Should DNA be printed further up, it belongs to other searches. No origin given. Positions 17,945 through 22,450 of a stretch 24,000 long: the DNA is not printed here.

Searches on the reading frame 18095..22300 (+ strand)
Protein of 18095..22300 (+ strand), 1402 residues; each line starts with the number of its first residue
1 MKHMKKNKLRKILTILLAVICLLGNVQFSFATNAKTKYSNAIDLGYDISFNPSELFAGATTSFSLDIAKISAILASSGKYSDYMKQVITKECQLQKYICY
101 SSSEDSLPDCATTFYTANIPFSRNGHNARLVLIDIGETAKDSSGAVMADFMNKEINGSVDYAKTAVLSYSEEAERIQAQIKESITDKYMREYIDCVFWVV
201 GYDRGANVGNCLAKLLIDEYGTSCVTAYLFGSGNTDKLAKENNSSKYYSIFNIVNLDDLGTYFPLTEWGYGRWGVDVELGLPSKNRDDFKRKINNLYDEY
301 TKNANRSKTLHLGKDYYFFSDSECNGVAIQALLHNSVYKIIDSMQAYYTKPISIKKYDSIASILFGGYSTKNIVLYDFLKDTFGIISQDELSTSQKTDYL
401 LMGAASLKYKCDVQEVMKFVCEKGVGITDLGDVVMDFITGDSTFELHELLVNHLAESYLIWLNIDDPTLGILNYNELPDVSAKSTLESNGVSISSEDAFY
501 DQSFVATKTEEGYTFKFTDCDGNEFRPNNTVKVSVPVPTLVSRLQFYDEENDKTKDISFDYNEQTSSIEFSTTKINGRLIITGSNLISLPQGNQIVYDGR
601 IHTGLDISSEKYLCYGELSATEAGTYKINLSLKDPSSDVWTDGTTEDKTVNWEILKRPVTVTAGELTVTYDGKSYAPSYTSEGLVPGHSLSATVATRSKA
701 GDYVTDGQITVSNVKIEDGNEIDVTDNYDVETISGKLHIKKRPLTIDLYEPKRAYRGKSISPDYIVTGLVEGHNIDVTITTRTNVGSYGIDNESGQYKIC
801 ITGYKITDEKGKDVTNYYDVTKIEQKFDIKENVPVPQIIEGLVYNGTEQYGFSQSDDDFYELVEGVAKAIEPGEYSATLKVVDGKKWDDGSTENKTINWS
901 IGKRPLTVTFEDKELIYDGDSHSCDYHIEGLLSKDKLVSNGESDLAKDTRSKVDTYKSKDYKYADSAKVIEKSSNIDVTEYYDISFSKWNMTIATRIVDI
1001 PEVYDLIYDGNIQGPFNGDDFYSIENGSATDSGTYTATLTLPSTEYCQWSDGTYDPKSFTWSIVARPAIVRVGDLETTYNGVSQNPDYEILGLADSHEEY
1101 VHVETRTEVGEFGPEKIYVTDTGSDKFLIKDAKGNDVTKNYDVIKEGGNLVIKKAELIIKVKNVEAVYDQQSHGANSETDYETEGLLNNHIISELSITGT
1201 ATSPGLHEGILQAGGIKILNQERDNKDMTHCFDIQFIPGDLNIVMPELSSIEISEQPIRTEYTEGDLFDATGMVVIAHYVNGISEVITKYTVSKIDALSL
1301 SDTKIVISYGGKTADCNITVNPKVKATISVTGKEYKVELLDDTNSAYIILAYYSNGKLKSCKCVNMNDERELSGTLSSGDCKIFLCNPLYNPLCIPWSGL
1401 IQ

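Call 63: search_protein_families(library=ncbifam, proteins=[window:18095-22300:+], max_evalue=0.001)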
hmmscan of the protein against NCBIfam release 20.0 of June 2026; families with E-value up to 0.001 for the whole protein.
window:18095-22300:+ (1402 aa): 0 families

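Call 81: search_protein_families(library=pfam, proteins=[window:18095-22300:+], max_evalue=0.001)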
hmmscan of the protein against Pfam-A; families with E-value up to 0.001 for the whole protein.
window:18095-22300:+ (1402 aa): 2 families
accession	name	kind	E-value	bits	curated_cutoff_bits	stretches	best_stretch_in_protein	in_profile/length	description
PF07523.18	Big_3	-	2.6e-05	24.9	21.2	1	1260-1320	6-68/68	Bacterial Ig-like domain (group 3)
PF18676.6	MBG_2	-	0.0007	20.6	25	0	906-957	1-51/72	MBG domain (YGX type)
